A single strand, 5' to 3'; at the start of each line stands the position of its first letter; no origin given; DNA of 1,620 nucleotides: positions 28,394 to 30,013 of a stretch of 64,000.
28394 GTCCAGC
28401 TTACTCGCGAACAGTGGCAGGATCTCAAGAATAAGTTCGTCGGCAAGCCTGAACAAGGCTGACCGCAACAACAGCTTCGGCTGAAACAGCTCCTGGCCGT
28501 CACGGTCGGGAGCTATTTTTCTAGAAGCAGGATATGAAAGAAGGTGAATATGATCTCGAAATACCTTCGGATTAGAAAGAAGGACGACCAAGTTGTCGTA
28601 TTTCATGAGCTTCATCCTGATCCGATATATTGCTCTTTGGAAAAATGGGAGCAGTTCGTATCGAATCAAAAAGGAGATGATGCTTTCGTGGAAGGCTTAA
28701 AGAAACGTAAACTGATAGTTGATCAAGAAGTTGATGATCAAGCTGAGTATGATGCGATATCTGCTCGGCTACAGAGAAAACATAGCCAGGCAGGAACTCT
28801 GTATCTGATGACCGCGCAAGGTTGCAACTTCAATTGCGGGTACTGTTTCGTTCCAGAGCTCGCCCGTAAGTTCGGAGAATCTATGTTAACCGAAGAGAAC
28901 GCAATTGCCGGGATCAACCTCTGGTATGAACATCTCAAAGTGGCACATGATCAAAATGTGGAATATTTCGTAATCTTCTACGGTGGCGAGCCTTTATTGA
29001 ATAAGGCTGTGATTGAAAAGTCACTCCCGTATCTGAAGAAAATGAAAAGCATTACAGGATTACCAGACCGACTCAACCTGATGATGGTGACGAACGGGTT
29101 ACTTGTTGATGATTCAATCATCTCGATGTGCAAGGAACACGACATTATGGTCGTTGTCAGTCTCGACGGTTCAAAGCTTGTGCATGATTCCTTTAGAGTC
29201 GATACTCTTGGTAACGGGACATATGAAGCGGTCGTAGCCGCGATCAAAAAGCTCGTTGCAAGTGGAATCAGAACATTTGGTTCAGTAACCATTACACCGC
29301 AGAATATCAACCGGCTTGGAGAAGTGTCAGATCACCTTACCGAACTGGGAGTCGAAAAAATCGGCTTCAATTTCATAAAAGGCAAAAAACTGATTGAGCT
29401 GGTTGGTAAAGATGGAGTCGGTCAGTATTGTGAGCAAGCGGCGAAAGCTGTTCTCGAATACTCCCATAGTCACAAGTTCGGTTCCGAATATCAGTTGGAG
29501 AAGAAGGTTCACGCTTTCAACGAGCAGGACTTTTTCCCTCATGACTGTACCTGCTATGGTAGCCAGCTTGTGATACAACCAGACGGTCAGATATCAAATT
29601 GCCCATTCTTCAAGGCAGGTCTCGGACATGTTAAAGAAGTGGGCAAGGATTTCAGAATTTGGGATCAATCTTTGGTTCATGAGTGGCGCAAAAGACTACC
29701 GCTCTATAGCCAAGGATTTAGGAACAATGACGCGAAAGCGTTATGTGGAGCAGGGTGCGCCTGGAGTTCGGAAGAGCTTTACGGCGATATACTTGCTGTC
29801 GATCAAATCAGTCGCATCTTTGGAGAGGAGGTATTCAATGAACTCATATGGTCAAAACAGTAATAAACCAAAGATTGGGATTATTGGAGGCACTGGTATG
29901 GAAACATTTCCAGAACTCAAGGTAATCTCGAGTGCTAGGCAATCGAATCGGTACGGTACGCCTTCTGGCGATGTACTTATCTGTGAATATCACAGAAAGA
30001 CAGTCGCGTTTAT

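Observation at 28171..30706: Closed three-gene cassette: small Cys-bearing protein, strong terminator, radical SAM/SPASM enzyme and an overlapping MTA phosphorylase (candidate uncharacterised peptide-modification system)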

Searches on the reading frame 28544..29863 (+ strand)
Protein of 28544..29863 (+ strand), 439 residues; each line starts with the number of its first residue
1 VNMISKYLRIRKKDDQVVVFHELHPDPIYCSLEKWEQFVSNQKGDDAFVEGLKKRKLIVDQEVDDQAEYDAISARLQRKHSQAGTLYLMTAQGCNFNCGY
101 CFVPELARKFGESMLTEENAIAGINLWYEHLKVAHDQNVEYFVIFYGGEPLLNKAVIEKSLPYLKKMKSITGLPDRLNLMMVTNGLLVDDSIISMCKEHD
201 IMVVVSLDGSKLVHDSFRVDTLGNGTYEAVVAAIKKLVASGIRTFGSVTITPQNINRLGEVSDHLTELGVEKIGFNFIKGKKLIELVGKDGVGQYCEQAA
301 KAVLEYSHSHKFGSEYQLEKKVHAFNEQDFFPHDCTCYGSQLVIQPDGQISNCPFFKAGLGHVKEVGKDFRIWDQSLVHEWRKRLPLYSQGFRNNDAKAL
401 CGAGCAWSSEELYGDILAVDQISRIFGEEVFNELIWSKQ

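Call 3: search_protein_families(library=pfam, proteins=[window:28544-29863:+], max_evalue=1)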
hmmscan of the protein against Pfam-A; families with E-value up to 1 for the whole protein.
window:28544-29863:+ (439 aa): 9 families
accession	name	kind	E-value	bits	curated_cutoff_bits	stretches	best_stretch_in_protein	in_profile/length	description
PF04055.27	Radical_SAM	-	2.2e-14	54.4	29.5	1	91-261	4-162/166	Radical SAM superfamily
PF13353.11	Fer4_12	-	3.5e-06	27.8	22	1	84-209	5-119/137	4Fe-4S single cluster domain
PF13186.11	SPASM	-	0.025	15.3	21.5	1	335-382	1-52/67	Iron-sulfur cluster-binding domain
PF18711.7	TxDE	-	0.064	13.9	25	1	226-264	7-45/55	Toxoflavin-degrading enzyme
PF19238.5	Radical_SAM_2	-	0.073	13.2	26.7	0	90-116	18-44/151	Radical SAM-like domain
PF02548.21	Pantoate_transf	-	0.085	12.7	28.7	1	228-260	118-149/259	Ketopantoate hydroxymethyltransferase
PF22555.1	DAM-like-phage1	-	0.13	12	27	1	281-360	103-181/274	Phage DNA Adenine Methylase-like domain 1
PF08502.15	LeuA_dimer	-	0.23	11.8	24.9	1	202-268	40-95/131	LeuA allosteric (dimerisation) domain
PF24243.1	Phage_tail_C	-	0.23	11.3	23.7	0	66-74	8-16/26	Phage tail tip domain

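Call 4: search_protein_families(library=ncbifam, proteins=[window:28544-29863:+], max_evalue=1)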
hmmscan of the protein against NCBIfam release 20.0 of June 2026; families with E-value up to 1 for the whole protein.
window:28544-29863:+ (439 aa): 86 families (the best 25 are shown)
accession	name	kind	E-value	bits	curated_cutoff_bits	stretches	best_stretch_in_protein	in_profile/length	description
TIGR04136.1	rSAM_FibroRumin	equivalog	6.9e-39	133.9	400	1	12-407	9-420/458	FibroRumin system radical SAM peptide maturase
NF047865.1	rSAM_PapB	equivalog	6.3e-34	117.7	340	1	85-411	4-322/330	PapB family radical SAM/SPASM ranthipeptide maturase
TIGR03906.1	quino_hemo_SAM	equivalog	1.3e-30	106.4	453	1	36-416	48-425/467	quinohemoprotein amine dehydrogenase maturation protein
TIGR04064.1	rSAM_nif11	equivalog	4.1e-28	98.3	518.7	1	32-274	34-259/459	nif11-like peptide radical SAM maturase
TIGR03974.1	rSAM_six_Cys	equivalog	4.8e-28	98.2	425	1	57-421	69-432/451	thioether cross-link-forming SCIFF peptide maturase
NF038107.1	rSAM_NF038107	equivalog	1.2e-26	93.5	600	1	6-407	5-402/444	Cys-every-fifth radical SAM/SPASM peptide maturase CefB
NF041707.1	rSAM_YhhB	equivalog_domain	6.9e-26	91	445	1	85-239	3-154/369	cyclophane-forming radical SAM/SPASM peptide maturase YhhB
TIGR03978.1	rSAM_paired_1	equivalog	1.6e-24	86.5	370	1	7-273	3-265/466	His-Xaa-Ser system radical SAM maturase HxsB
TIGR04463.1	rSAM_vs_C_rich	equivalog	1.7e-24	86.4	525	1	36-407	34-396/438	TIGR04463 family radical SAM/SPASM RiPP maturase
TIGR04163.1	rSAM_cobopep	equivalog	1.8e-24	86.3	375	1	78-280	58-250/428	peptide-modifying radical SAM enzyme CbpB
NF040492.1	not_ScfB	exception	5.3e-24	84.9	855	1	55-416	66-426/450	ScfB-related radical SAM/SPASM orphan maturase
TIGR04068.1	rSAM_ocin_clost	equivalog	5.4e-24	84.9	500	1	29-237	29-232/462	Cys-rich peptide radical SAM maturase CcpM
TIGR03942.1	sulfatase_rSAM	equivalog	2e-23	83.1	349.45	1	91-357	8-273/363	anaerobic sulfatase maturase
NF041298.1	rSAM_mat_DynA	equivalog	7e-23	81.2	450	1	93-278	10-184/356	dynobactin maturation radical SAM/SPASM protein DynA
TIGR04280.1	geopep_mat_rSAM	hypoth_equivalog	1.3e-22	80.4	400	1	41-356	42-347/428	geopeptide radical SAM maturase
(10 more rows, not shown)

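Call 6: find_homologous_proteins(query=window:28550-29860:+, max_evalue=1e-10)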
Query window:28550-29860:+ (437 aa): 426 proteins with E <= 1e-10 among 6203 candidates; the best 120 are listed.
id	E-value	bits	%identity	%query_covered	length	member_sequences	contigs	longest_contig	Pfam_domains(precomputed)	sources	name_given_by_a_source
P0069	2.4e-282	954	94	100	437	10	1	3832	PF04055.28,PF13353.12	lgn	-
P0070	2.4e-171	589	60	100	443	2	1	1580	PF04055.28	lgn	-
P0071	5.2e-169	581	58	100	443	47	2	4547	PF04055.28,PF13353.12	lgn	-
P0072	5.3e-169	581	58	100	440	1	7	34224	PF04055.28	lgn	-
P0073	1.1e-168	580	58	100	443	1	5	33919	PF04055.28,PF13353.12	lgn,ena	-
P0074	3.5e-167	575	58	100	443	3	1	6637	PF04055.28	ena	-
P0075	4.4e-167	575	58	100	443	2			PF04055.28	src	-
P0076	7.5e-167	574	57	100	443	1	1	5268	PF04055.28,PF13353.12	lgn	-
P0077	7.8e-166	571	57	100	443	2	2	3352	PF04055.28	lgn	-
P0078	1.1e-165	570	58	100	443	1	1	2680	PF04055.28,PF13353.12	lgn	-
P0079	2.0e-165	569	58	100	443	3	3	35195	PF04055.28,PF13353.12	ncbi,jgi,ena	-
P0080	4.0e-165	568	57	100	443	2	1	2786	PF04055.28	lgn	-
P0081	1.5e-164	566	56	100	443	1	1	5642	PF04055.28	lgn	-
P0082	1.9e-164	566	56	100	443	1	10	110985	PF04055.28,PF13353.12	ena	-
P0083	4.1e-164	565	58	99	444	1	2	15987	PF04055.28,PF13353.12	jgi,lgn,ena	-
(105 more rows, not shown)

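Call 10: find_related_loci(query=A2, collection=genome_contigs, flank=6000)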
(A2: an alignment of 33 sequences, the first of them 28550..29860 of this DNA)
Query A2 (437 aa) in genome_contigs; peptide patterns used: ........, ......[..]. (x = any residue, [..] = any of these).
203 stretches matched a pattern; 177 encode a relative of the query (tblastn E <= 1e-3); the best 80 are kept; 79 distinct loci.
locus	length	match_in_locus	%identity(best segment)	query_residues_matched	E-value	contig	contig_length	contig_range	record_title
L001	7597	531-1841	89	1-437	0e+0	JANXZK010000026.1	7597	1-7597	MAG: bacterium isolate GL140_4_metabat_307 GL140_4_k141_2281207, whole genome shotgun sequence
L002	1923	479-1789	89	1-437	0e+0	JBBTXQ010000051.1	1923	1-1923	MAG: Patescibacteria group bacterium isolate H51-bin105_1 H51_bin105_1_000000000051, whole genome shotgun sequence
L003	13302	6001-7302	60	1-436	2e-178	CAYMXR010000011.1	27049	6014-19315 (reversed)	MAG TPA_asm: uncultured Candidatus Saccharibacteria bacterium isolate SRP285395_co1_44 genome assembly, contig: NODE_260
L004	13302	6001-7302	58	1-436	2e-173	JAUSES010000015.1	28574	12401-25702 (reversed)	MAG: bacterium isolate E14_maxbin.225_sub E14_k141_280496, whole genome shotgun sequence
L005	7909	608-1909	58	1-436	4e-170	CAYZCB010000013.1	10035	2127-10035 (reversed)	MAG TPA_asm: uncultured Candidatus Saccharibacteria bacterium isolate binchicken_co241_367 genome assembly, contig: NODE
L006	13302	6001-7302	56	1-436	3e-170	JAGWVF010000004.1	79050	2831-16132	MAG: Patescibacteria group bacterium isolate REEB413 contig-150_203, whole genome shotgun sequence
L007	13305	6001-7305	55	1-436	4e-169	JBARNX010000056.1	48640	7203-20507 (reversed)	MAG: Minisyncoccales bacterium isolate MFD12107_ilm_asm_bin15 k127_116304, whole genome shotgun sequence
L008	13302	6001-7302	57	1-436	2e-168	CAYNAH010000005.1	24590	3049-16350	MAG TPA_asm: uncultured Candidatus Saccharibacteria bacterium isolate SRP342105_co1_464 genome assembly, contig: NODE_26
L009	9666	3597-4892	56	3-436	1e-167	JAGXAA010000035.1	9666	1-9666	MAG: Patescibacteria group bacterium isolate REEB66 contig-150_9553, whole genome shotgun sequence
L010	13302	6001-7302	57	1-436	2e-167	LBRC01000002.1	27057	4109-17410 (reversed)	MAG: Parcubacteria group bacterium GW2011_GWA2_36_10 UR94_C0002, whole genome shotgun sequence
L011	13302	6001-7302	58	1-436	7e-167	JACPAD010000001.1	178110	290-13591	MAG: Candidatus Zambryskibacteria bacterium isolate NC_groundwater_222_Ag_S-0.1um_46_12 S4_GD2017_2_S1_scaffold_124, who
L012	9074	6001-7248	57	1-418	1e-164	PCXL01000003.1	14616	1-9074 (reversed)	MAG: Candidatus Zambryskibacteria bacterium CG10_big_fil_rev_8_21_14_0_10_42_12 CG10_8_21_14_0.10_scaffold_5986_c, whole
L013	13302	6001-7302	56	1-436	2e-164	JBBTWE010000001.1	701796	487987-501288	MAG: Patescibacteria group bacterium isolate H43-bin012_1 H43_bin012_1_000000000001, whole genome shotgun sequence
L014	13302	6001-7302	56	1-436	1e-162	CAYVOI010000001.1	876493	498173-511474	MAG TPA_asm: uncultured Gammaproteobacteria bacterium isolate SRP273308_co1_307 genome assembly, contig: NODE_2_length_8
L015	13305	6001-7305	55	1-436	6e-157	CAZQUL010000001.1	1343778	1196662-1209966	MAG TPA_asm: uncultured Gammaproteobacteria bacterium isolate SRP257259_co1_238 genome assembly, contig: NODE_1_length_1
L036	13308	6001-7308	37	3-435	1e-102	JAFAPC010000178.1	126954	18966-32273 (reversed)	MAG: Pseudonocardiales bacterium isolate CP_BM_ER_28 BM_ER_k147_2718430, whole genome shotgun sequence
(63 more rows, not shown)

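Call 12: search_solved_structures(query=A2, max_evalue=0.001, show_alignments=2)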
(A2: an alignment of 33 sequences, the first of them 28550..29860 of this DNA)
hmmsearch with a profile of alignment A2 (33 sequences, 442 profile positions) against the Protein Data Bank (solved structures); distinct sequences matched with E-value up to 0.001: 8.
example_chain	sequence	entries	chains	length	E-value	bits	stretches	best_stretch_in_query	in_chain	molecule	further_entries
5wgg_A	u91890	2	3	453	1.9e-20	75.8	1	74-415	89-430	Radical SAM domain protein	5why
9gm3_A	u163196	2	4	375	1e-17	66.8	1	88-238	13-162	ChlB radical SAM domain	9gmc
4k37_A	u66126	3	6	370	1.7e-17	66.1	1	90-267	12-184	Anaerobic sulfatase-maturating enzyme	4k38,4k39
4k36_A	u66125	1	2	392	2.2e-17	65.7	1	90-267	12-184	Anaerobic sulfatase-maturating enzyme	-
8vpo_A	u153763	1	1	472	1.5e-16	63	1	37-366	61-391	Radical SAM core domain-containing protein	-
6efn_A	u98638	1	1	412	3.4e-08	35.4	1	177-283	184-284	Sporulation killing factor maturation protein SkfB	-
7vob_C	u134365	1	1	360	0.00016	23.3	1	141-282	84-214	Cytosylglucuronate decarboxylase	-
7voc_C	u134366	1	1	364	0.00017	23.2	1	141-282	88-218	Cytosylglucuronate decarboxylase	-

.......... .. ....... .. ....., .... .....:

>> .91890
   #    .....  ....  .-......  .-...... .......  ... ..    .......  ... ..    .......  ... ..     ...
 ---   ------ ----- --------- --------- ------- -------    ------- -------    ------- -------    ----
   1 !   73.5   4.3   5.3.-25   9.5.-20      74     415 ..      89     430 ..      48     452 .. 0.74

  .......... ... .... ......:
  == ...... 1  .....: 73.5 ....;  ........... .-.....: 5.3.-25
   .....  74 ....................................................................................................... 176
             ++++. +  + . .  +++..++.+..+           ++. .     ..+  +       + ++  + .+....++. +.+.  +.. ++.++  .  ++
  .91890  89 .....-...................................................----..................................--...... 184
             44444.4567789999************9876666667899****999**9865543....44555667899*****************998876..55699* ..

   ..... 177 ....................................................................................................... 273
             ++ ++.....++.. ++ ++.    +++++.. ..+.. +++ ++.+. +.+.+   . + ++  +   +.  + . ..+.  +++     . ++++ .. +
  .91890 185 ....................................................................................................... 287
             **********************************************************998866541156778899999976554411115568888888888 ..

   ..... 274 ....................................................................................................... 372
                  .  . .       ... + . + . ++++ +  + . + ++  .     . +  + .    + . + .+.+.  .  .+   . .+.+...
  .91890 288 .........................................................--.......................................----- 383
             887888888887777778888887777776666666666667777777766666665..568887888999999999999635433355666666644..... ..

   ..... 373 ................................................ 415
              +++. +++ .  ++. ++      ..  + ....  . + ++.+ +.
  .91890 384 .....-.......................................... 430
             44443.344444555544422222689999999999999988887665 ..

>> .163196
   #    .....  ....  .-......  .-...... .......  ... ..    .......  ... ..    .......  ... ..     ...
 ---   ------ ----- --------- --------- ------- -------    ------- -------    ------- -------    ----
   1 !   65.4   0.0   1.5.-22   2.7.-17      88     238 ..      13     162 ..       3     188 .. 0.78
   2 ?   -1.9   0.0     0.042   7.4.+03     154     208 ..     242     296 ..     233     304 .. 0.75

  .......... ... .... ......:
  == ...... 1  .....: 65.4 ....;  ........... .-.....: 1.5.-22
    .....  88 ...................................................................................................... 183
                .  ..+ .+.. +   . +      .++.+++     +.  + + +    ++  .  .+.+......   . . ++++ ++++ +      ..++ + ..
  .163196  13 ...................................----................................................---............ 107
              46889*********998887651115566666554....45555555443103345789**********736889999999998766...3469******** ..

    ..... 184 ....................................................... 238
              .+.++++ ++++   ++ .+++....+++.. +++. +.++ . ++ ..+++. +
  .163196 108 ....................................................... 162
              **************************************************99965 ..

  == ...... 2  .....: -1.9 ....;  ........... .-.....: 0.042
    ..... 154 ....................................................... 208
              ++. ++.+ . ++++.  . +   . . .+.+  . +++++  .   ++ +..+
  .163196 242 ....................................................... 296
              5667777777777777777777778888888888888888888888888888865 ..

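Call 34: search_protein_families(library=padloc, proteins=[window:28550-29863:+], max_evalue=0.01)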
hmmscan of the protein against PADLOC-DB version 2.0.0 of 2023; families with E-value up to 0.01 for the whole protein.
window:28550-29863:+ (437 aa): 2 families
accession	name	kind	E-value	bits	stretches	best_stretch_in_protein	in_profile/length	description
PDLC02903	pVip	-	1.7e-11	42.1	1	89-252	7-149/257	Viperins not associated with kinases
PDLC02904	pVip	-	1.2e-08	32.8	1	86-254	8-155/262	Viperins associated with kinases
